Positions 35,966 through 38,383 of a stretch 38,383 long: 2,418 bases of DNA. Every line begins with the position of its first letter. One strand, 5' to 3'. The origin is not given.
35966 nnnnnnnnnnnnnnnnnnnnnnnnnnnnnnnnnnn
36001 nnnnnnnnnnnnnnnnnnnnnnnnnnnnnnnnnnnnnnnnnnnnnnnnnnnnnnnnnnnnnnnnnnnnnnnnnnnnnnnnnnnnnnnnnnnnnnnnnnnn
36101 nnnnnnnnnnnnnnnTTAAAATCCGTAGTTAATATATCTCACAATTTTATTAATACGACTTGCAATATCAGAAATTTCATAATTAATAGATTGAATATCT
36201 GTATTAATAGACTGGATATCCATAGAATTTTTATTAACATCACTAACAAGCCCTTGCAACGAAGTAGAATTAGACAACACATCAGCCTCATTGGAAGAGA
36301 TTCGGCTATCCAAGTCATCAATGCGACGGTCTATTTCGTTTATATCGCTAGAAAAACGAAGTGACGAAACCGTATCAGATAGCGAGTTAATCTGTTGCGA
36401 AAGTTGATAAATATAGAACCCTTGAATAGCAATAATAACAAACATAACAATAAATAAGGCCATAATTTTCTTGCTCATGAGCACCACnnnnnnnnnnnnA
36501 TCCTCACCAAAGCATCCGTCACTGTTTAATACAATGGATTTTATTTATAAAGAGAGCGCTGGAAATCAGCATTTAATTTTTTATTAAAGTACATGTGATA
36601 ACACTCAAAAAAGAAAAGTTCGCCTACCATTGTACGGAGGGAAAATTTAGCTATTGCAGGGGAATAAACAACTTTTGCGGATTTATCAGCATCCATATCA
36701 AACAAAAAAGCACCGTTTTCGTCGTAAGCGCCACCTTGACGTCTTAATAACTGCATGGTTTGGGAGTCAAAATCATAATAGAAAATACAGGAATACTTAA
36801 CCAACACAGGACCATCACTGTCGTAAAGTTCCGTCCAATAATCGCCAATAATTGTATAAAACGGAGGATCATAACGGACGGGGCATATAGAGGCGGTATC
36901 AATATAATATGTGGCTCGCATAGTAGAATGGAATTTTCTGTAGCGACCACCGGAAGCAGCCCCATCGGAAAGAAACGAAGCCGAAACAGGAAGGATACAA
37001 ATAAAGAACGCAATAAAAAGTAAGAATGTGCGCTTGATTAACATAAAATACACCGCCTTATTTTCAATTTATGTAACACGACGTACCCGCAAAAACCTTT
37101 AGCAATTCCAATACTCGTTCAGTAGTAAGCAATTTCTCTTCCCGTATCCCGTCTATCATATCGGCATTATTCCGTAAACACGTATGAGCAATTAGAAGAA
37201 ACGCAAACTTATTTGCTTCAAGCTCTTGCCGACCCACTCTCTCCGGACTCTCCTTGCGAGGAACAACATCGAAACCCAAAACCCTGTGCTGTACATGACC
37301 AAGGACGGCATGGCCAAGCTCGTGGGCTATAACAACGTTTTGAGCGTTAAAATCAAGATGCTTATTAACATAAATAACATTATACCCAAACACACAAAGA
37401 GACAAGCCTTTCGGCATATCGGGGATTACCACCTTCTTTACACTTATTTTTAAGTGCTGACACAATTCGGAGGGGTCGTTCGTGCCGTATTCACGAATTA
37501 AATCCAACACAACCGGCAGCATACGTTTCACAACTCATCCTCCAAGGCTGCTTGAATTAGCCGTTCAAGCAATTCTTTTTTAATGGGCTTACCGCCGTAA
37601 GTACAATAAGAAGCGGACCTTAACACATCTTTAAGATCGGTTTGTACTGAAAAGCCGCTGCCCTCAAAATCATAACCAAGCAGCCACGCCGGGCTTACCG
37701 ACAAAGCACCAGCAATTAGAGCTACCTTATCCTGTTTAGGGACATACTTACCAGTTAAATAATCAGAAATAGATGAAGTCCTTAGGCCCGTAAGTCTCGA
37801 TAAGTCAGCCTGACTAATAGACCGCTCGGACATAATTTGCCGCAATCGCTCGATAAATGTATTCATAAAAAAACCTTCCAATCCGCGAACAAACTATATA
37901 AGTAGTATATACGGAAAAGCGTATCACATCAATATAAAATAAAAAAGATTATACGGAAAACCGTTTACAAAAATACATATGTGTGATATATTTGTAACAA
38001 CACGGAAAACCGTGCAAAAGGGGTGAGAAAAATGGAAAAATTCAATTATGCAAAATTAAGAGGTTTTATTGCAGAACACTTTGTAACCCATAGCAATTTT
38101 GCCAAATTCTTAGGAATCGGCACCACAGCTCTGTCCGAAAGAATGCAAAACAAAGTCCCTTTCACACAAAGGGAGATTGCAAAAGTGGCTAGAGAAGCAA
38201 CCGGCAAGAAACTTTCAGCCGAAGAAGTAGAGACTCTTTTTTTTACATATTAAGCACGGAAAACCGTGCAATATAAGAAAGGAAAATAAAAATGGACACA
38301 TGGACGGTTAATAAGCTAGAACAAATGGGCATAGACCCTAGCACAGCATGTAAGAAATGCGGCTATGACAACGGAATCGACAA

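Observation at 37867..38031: The immunity switch has three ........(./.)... dyad operators between divergent immR and cro, plus a fourth after cro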

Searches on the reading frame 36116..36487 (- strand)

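Call 8: search_protein_families(library=pfam, proteins=[window:36116-36487:-], max_evalue=0.01)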
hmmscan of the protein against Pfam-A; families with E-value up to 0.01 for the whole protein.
window:36116-36487:- (123 aa): 12 families
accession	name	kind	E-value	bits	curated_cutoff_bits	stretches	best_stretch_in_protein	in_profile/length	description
PF05531.17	NPV_P10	-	7.3e-06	26.8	29.8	1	74-117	20-63/75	Nucleopolyhedrovirus P10 protein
PF16331.10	TolA_bind_tri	-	0.00042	20.8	30.1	0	59-114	2-57/76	TolA binding protein trimerisation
PF04584.19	Pox_A28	-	0.00052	20.7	27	1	9-66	9-68/140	Poxvirus A28 family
PF07889.17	DUF1664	-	0.0013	19.2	34.6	1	28-110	45-115/124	Protein of unknown function (DUF1664)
PF04977.20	DivIC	-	0.0013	18.9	28.9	0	8-60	1-51/80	Septum formation initiator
PF06103.16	DUF948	-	0.0014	19.2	37.2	0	8-95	5-88/89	Bacterial protein of unknown function (DUF948)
PF17749.6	MIP-T3_C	-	0.002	18.6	25.8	0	44-84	114-154/154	Microtubule-binding protein MIP-T3 C-terminal region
PF10392.15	COG5_N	-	0.0036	18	31.2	0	36-77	29-67/132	Conserved oligomeric Golgi complex subunit 5, N-terminal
PF04513.17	Baculo_PEP_C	-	0.0062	17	38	0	44-119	35-108/140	Baculovirus polyhedron envelope protein, PEP, C terminus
PF01594.21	AI-2E_transport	-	0.0067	16.1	34.3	1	8-76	53-110/327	AI-2E family transporter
PF03954.19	Lectin_N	-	0.0094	16.3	28.3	0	8-102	41-134/140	Hepatic lectin, N-terminal domain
PF00509.23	Hemagglutinin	-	0.0094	14.9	31.8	0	27-84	374-433/550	Haemagglutinin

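Call 77: search_protein_families(library=phrogs, proteins=[window:36116-36487:-], max_evalue=0.001)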
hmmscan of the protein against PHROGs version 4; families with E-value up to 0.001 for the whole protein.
window:36116-36487:- (123 aa): 4 families
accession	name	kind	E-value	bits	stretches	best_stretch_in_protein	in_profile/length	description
phrog_18412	-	head and packaging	0.00012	22.6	1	27-114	77-161/229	minor head protein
phrog_77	-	DNA, RNA and nucleotide metabolism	0.00012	21.8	1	30-118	695-785/967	SbcC-like subunit of palindrome specific endonuclease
phrog_13567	-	unknown function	0.00056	20.9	0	84-118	12-46/82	-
phrog_739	-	lysis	0.00061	21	0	8-80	6-74/122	Rz-like spanin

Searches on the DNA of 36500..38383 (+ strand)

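Call 9: search_dna_similar(query=window:36500-38383:+, collection=phages, mode=distant, max_rows=30)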
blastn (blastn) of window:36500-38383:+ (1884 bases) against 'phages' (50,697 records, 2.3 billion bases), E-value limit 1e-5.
No match.

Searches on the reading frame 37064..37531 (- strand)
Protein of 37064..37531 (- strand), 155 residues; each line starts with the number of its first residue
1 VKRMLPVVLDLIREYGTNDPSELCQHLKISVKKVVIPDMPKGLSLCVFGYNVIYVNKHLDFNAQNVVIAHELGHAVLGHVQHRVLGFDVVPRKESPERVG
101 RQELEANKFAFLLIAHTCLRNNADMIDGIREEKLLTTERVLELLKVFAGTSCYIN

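Call 8: search_protein_families(library=pfam, proteins=[window:37064-37531:-], max_evalue=0.01)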
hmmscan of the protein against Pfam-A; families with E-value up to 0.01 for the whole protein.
window:37064-37531:- (155 aa): 2 families
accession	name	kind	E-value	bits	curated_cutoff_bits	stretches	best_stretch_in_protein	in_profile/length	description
PF06114.19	Peptidase_M78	-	4.4e-09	36.6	22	1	28-120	5-94/123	IrrE N-terminal-like domain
PF01435.24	Peptidase_M48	-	0.0083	16.4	20.3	0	65-85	66-86/186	Peptidase family M48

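Call 77: search_protein_families(library=phrogs, proteins=[window:37064-37531:-], max_evalue=0.001)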
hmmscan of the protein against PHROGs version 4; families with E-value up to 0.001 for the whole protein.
window:37064-37531:- (155 aa): 5 families
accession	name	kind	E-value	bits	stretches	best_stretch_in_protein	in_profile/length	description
phrog_87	-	other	1.3e-16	62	1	7-124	24-137/227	metallo-protease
phrog_18577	-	unknown function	1.3e-06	28.9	1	41-115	163-236/332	-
phrog_19315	-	unknown function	4.8e-05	23.5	1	50-120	81-151/348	-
phrog_1914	-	unknown function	6.1e-05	23.8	1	52-123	82-150/222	-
phrog_2439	-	transcription regulation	8.3e-05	22.6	1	41-110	173-235/367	transcriptional regulator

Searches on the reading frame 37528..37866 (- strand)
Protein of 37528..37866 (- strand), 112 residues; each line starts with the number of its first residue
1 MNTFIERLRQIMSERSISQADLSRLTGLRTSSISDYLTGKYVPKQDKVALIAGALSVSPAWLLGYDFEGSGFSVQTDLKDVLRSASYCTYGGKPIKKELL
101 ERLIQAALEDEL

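Call 8: search_protein_families(library=pfam, proteins=[window:37528-37866:-], max_evalue=0.01)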
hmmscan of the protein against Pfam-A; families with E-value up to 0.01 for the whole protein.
window:37528-37866:- (112 aa): 6 families
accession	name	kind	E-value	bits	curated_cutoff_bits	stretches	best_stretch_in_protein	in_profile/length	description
PF01381.28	HTH_3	-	2.3e-10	40.8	23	1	8-62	1-55/55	Helix-turn-helix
PF13443.12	HTH_26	-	3.3e-09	37.3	22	1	7-66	1-61/63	Cro/C1-type HTH DNA-binding domain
PF12844.13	HTH_19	-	8.4e-09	35.7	30.2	1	6-63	2-59/64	Helix-turn-helix domain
PF13560.12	HTH_31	-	1.2e-07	32.4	27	1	6-60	4-59/64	Helix-turn-helix domain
PF04814.19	HNF-1_N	-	0.0024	18.8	29.7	1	6-46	124-165/175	Hepatocyte nuclear factor 1 (HNF-1), N terminus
PF20317.4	HTH_60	-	0.0077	17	24.1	1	4-46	6-48/140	Helix-turn-helix domain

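Call 10: find_related_loci(query=window:37528-37866:-, collection=viral_contigs, flank=3000)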
Query window:37528-37866:- (112 aa) in viral_contigs; peptide patterns used: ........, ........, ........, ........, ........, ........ (x = any residue, [..] = any of these).
45 stretches matched a pattern; 28 encode a relative of the query (tblastn E <= 1e-3); 28 distinct loci.
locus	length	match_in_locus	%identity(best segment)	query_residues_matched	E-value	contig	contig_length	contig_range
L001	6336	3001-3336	100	1-112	2e-72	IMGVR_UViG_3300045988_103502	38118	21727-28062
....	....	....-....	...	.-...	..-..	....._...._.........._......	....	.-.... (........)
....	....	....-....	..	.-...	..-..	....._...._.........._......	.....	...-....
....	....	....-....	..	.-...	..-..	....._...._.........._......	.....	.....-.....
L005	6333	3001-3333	99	1-111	3e-71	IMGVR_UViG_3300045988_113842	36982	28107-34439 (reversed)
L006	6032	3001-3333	98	1-111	8e-71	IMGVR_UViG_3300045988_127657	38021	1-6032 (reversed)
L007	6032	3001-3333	98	1-111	1e-70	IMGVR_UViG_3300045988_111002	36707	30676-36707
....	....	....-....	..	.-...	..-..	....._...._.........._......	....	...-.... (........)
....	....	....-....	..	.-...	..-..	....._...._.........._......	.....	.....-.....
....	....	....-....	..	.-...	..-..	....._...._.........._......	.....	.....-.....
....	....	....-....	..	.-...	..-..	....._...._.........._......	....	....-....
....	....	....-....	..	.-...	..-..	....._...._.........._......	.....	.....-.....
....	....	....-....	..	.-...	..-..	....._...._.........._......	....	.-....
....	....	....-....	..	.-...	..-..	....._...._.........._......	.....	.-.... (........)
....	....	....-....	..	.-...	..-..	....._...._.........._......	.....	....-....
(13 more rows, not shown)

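Call 11: find_related_loci(query=window:37528-37866:-, collection=genome_contigs, flank=3000)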
Query window:37528-37866:- (112 aa) in genome_contigs; peptide patterns used: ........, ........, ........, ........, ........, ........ (x = any residue, [..] = any of these).
164 stretches matched a pattern; 4 encode a relative of the query (tblastn E <= 1e-3); 4 distinct loci.
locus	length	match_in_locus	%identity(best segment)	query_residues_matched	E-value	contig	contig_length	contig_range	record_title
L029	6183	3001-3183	57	2-62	2e-23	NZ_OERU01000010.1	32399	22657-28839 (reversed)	Peptostreptococcus faecalis strain Marseille-P4308, whole genome shotgun sequence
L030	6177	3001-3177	49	6-64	6e-15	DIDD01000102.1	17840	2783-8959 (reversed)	MAG TPA_asm: Veillonellaceae bacterium UBA5809 UBA5809_contig_15604, whole genome shotgun sequence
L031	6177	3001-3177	34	6-64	2e-9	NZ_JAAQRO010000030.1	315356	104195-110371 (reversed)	Anaerosporobacter faecicola strain KCTC 15857 AGMB01083-0024, whole genome shotgun sequence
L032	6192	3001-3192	31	1-64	3e-7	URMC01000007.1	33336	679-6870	uncultured Clostridiales bacterium isolate UMGS1122 genome assembly, contig: NODE_757_length_33336_cov_3.334195, whole g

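Call 17: search_solved_structures(query=window:37528-37866:-, max_evalue=0.01, show_alignments=3)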
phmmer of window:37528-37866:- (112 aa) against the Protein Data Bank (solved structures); distinct sequences matched with E-value up to 0.01: 7.
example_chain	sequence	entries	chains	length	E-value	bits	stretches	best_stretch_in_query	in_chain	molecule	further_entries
5a7l_A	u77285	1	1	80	1e-07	35.5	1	6-67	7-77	CI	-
6tri_A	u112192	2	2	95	1.2e-07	35.3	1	6-67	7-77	CI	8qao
3zhm_A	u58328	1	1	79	1.7e-06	31.6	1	6-65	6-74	CI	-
3zhi_A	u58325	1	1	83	3.6e-06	30.5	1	6-65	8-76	CI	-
6jq1_A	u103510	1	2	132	0.00049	23.7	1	5-71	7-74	Transcriptional regulator, XRE family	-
6rnx_A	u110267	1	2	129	0.0063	20.1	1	6-71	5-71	HTH-type transcriptional regulator DdrOC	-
6rmq_A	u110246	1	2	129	0.0084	19.7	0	6-71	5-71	HTH-type transcriptional regulator DdrOC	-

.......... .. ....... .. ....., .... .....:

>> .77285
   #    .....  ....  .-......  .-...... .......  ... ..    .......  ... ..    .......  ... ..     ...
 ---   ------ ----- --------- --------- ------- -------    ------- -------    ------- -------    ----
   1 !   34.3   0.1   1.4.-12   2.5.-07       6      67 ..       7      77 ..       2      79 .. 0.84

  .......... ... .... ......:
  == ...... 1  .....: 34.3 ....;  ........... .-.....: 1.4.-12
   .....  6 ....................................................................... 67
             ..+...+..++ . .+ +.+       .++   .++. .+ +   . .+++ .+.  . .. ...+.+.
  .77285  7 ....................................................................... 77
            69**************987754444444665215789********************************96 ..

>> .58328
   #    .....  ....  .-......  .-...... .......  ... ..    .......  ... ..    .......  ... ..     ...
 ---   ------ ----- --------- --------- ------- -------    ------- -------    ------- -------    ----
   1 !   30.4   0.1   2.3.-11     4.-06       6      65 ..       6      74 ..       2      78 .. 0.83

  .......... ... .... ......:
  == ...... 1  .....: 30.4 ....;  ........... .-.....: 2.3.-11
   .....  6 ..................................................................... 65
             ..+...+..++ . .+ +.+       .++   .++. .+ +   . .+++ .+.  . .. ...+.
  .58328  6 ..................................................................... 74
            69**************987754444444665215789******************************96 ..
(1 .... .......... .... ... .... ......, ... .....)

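Call 28: search_dna_similar(query=window:37528-37866:-, collection=phages, mode=protein, max_rows=40, max_evalue=0.001)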
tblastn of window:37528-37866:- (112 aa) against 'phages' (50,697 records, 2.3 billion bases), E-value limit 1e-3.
Records with a match: 159; places in all: 160; records where one place covers at least 80% of the query: 21.
Best place of each record, by identity: 60-80% 39; <60% 120.
By first word of the organism name: Staphylococcus 62; Streptococcus 27; Lactococcus 15; Stx1a-converting 11; Bacteriophage 9; Enterococcus 6; Escherichia 5; Acinetobacter 4; bajarodino 3; Lactobacillus 2; and 10 more.
By host as written in the record: - 37; Staphylococcus aureus 16; Enterococcus faecalis 5; Lactococcus lactis 4; Lactococcus lactis SMQ-86 4; Staphylococcus aureus RN10359 2; Staphylococcus aureus subsp. aureus 16386 genotype ST22-MRSA-IVc (2B) 2; Staphylococcus aureus Sau119 2; and 70 more.
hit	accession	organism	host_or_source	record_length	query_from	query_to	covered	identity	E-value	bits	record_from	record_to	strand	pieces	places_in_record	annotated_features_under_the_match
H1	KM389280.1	Staphylococcus phage Phi06_2986 B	-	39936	1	67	60%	62.7%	9e-21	91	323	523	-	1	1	record has no annotation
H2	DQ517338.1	Staphylococcus phage 80alpha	Staphylococcus aureus RN10359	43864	1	67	60%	62.7%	2e-20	90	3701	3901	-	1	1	CI-like repressor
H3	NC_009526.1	Staphylococcus phage 80alpha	Staphylococcus aureus RN10359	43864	1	67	60%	62.7%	2e-20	90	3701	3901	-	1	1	transcriptional regulator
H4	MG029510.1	Staphylococcus phage phiSa2wa_st22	Staphylococcus aureus subsp. aureus ...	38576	1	67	60%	62.7%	2e-20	90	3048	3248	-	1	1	hypothetical protein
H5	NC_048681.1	Staphylococcus phage phiSa2wa_st22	Staphylococcus aureus subsp. aureus ...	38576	1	67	60%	62.7%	2e-20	90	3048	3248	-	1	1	transcriptional regulator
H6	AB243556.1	Staphylococcus phage phiPVL108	-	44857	1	67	60%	62.7%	2e-20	90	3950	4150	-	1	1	cI: cI-like repressor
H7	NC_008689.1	Staphylococcus phage phiPVL108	Staphylococcus aureus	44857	1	67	60%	62.7%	2e-20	90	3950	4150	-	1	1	transcriptional regulator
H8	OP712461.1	Pseudomonas phage PSV3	Pseudomonas syringae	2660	1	66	59%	63.6%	5e-20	89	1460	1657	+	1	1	lexA: repressor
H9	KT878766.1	Staphylococcus phage P1105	Staphylococcus aureus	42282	1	66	59%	63.6%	5e-20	89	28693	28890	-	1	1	repressor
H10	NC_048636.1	Staphylococcus phage P1105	Staphylococcus aureus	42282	1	66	59%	63.6%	5e-20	89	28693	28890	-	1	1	transcriptional regulator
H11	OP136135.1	Staphylococcus phage Sa2wa-st573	Staphylococcus aureus 16985 ST573-MRSA-V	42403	1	66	59%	63.6%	5e-20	89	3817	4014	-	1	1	LexA family transcriptional regulator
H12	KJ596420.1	Staphylococcus phage phiSa119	Staphylococcus aureus Sau119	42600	1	66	59%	63.6%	5e-20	89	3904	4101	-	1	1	rep: repressor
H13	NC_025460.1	Staphylococcus phage phiSa119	Staphylococcus aureus Sau119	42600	1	66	59%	63.6%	5e-20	89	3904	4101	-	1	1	rep: transcriptional regulator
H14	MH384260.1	Staphylococcus phage SA780ruMSSAST101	Staphylococcus aureus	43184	1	66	59%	63.6%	6e-20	89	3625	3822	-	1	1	repressor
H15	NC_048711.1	Staphylococcus phage SA780ruMSSAST101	Staphylococcus aureus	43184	1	66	59%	63.6%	6e-20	89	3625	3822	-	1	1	transcriptional regulator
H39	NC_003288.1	Staphylococcus phage phiETA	Staphylococcus aureus E-1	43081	1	66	59%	62.1%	1e-19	87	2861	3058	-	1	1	transcriptional regulator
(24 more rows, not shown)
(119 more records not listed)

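Call 30: get_annotated_region(hit=H3, flank=2000)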
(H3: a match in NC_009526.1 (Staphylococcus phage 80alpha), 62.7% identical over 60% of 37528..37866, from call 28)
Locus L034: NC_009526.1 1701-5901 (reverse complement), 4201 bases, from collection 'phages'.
description: Staphylococcus phage 80alpha, complete genome.
organism: Staphylococcus phage 80alpha (NCBI taxid 2911440)
taxonomy: Viruses; Duplodnaviria; Heunggongvirae; Uroviricota; Caudoviricetes; Azeredovirinae; Dubowvirus; Dubowvirus dv80alpha
host: Staphylococcus aureus RN10359; source: -; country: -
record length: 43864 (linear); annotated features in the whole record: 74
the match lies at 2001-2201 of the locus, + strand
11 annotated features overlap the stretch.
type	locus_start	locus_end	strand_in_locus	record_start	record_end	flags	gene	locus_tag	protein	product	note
CDS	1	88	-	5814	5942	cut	-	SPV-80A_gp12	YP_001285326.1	hypothetical protein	-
CDS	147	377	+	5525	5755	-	-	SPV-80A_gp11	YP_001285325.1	hypothetical protein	-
CDS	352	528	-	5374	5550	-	-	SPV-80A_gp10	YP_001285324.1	hypothetical protein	-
CDS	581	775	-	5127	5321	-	-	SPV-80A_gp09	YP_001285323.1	hypothetical protein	-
CDS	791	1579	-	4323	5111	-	-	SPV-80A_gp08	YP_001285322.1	antirepressor KilAC domain-containing protein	-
CDS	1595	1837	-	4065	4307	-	-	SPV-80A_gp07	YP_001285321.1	DUF739 family protein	-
CDS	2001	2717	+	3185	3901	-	-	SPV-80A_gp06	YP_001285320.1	transcriptional regulator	-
CDS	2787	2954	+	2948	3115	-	-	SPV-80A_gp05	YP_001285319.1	hypothetical protein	-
CDS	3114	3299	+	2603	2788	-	-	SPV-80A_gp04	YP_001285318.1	hypothetical protein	-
CDS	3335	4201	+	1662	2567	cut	-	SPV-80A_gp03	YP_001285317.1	hypothetical protein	similar to pv83 ORF 3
CDS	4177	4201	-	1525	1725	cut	-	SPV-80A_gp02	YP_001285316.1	excisionase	-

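Call 31: get_annotated_region(hit=H39, flank=2000)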
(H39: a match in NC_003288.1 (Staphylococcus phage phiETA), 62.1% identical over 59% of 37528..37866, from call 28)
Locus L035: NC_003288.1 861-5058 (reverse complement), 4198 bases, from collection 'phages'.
description: Staphylococcus phage phiETA DNA, complete genome.
organism: Staphylococcus phage phiETA (NCBI taxid 2993860)
taxonomy: Viruses; Duplodnaviria; Heunggongvirae; Uroviricota; Caudoviricetes; Azeredovirinae; Phietavirus; Phietavirus ETA
host: Staphylococcus aureus E-1; source: -; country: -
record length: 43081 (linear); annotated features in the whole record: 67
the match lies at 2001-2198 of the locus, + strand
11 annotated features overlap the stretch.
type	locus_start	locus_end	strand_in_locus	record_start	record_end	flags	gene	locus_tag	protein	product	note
CDS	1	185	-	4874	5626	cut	-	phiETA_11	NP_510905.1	anti-repressor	ORF11; similar to phage phi PVL antirepressor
CDS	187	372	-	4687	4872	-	-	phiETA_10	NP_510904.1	hypothetical protein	ORF10; unknown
CDS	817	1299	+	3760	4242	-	-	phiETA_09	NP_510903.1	hypothetical protein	ORF9; unknown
CDS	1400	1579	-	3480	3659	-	-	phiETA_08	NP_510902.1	hypothetical protein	ORF8; unknown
CDS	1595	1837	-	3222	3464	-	-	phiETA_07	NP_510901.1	hypothetical protein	ORF7; similar to phage O1205 ORF5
CDS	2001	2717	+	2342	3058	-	-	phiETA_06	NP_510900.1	transcriptional regulator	ORF6; similar to phage phi PVL repressor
CDS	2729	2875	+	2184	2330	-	-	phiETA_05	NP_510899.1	hypothetical protein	ORF5; unknown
CDS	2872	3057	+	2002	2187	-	-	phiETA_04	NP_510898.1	hypothetical protein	ORF4; unknown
CDS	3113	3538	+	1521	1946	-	-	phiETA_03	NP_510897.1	hypothetical protein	ORF3; unknown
CDS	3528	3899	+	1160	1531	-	-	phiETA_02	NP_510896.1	hypothetical protein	ORF2; unknown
CDS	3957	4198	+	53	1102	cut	-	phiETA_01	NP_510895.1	integrase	ORF1; similar to phage phi 11 integrase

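Call 77: search_protein_families(library=phrogs, proteins=[window:37528-37866:-], max_evalue=0.001)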
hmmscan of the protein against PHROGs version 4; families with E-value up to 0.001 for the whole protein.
window:37528-37866:- (112 aa): 13 families
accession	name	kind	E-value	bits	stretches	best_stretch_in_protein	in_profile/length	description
phrog_8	-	transcription regulation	1.4e-16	61.9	1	1-66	74-139/346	transcriptional regulator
phrog_2967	-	transcription regulation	7.1e-15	56.2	1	2-65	9-72/225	transcriptional regulator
phrog_4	-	transcription regulation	3.7e-14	53.5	1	1-69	134-198/400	transcriptional repressor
phrog_3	-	transcription regulation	2.5e-09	38.4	1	1-72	86-155/430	transcriptional repressor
phrog_2328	-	transcription regulation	5e-09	37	1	3-63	15-75/128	transcriptional repressor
phrog_3037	-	transcription regulation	7.5e-09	36.7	1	3-64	17-76/189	transcriptional repressor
phrog_2439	-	transcription regulation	7.3e-07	29.4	1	6-64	10-68/367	transcriptional regulator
phrog_4583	-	transcription regulation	1.8e-06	28.9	1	7-64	14-71/81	transcriptional repressor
phrog_296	-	integration and excision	2e-06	27.8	1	2-48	226-272/626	DNA transposition protein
phrog_34939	-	unknown function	4.1e-05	24.3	1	5-65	11-72/280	-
phrog_1468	-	transcription regulation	0.00024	21.6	1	2-44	6-48/67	transcriptional repressor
phrog_147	-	transcription regulation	0.00051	21.4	1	3-52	4-54/100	transcriptional regulator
phrog_4779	-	transcription regulation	0.00075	21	0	6-47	5-46/98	transcriptional regulator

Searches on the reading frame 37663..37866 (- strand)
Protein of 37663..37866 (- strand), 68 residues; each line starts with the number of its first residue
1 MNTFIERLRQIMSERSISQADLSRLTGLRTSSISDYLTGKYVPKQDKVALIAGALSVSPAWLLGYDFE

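Call 42: find_related_loci(query=A1, collection=viral_contigs, flank=2000)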
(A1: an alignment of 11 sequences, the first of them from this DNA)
Query A1 (68 aa) in viral_contigs; peptide patterns used: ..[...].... (x = any residue, [..] = any of these).
108 stretches matched a pattern; 65 encode a relative of the query (tblastn E <= 1e-3); 65 distinct loci.
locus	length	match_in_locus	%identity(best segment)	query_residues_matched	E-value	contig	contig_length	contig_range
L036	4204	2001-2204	100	1-68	2e-42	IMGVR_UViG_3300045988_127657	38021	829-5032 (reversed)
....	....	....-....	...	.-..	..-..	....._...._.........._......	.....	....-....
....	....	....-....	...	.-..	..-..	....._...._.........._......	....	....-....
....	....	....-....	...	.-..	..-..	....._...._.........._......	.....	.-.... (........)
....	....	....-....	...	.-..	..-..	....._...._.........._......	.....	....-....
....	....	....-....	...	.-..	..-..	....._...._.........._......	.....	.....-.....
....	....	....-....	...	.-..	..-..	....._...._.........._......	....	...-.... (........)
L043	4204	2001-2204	100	1-68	2e-42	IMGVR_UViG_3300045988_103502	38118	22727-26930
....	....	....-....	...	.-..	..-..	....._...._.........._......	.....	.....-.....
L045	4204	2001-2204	100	1-68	3e-42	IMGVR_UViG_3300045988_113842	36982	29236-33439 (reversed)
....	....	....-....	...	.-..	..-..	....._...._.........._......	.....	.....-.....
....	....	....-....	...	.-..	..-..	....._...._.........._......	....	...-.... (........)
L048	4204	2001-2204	100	1-68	2e-42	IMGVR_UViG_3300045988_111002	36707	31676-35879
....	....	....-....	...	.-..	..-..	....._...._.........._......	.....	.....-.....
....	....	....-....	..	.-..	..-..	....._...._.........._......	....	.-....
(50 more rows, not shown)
